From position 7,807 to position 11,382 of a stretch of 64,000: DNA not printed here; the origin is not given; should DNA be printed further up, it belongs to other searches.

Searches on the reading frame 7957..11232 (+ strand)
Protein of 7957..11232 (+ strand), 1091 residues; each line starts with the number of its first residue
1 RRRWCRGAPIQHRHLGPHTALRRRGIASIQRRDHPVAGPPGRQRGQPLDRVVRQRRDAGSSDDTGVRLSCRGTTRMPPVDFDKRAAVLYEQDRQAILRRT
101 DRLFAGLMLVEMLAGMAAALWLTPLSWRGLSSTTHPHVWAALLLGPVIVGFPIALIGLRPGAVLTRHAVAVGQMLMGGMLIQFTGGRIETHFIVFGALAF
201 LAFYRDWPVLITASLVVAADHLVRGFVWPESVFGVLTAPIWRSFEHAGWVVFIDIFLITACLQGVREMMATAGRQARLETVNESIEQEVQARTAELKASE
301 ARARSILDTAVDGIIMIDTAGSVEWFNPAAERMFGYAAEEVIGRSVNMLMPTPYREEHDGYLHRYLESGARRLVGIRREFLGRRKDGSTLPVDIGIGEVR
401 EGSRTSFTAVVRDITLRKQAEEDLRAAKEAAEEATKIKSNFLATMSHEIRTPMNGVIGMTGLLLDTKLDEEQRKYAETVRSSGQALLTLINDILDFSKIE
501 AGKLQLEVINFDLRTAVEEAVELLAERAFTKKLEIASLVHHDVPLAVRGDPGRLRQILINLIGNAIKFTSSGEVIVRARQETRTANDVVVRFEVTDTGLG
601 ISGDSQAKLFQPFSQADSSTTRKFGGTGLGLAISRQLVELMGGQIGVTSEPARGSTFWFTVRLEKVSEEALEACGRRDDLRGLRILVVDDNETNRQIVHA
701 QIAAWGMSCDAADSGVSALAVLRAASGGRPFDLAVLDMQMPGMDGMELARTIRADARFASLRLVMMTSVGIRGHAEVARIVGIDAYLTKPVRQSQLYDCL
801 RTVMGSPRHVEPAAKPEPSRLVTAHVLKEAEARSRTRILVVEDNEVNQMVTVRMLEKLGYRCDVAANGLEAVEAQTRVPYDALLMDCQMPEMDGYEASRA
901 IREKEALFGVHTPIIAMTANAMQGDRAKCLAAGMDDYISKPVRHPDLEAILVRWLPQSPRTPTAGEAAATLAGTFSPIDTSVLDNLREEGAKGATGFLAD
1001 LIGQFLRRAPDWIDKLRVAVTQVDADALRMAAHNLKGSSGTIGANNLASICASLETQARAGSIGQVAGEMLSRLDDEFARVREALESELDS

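Call 73: search_protein_families(library=pfam, proteins=[window:7957-11232:+], max_evalue=0.00001)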
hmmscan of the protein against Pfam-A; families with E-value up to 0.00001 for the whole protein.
window:7957-11232:+ (1091 aa): 8 families
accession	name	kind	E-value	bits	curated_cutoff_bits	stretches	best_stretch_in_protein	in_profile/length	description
PF00072.30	Response_reg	-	8.6e-50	168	30.2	2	838-950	1-109/111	Response regulator receiver domain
PF02518.31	HATPase_c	-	1.8e-30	106.1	26.4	1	549-664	1-110/111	Histidine kinase-, DNA gyrase B-, and HSP90-like ATPase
PF00512.31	HisKA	-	3.3e-23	82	26.9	1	438-502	2-66/66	His Kinase A (phospho-acceptor) domain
PF00989.32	PAS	-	1e-17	64.6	22.6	1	303-414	3-113/113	PAS fold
PF13426.13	PAS_9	-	1.6e-15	57.7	27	1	312-415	2-102/103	PAS domain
PF01627.28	Hpt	-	3.4e-14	53.3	24.6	1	1000-1083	1-83/84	Hpt domain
PF08448.16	PAS_4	-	3.1e-09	37.5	23.1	1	307-418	1-109/110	PAS fold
PF13188.13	PAS_8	-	6e-09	35.9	21.8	1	302-349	2-50/65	PAS domain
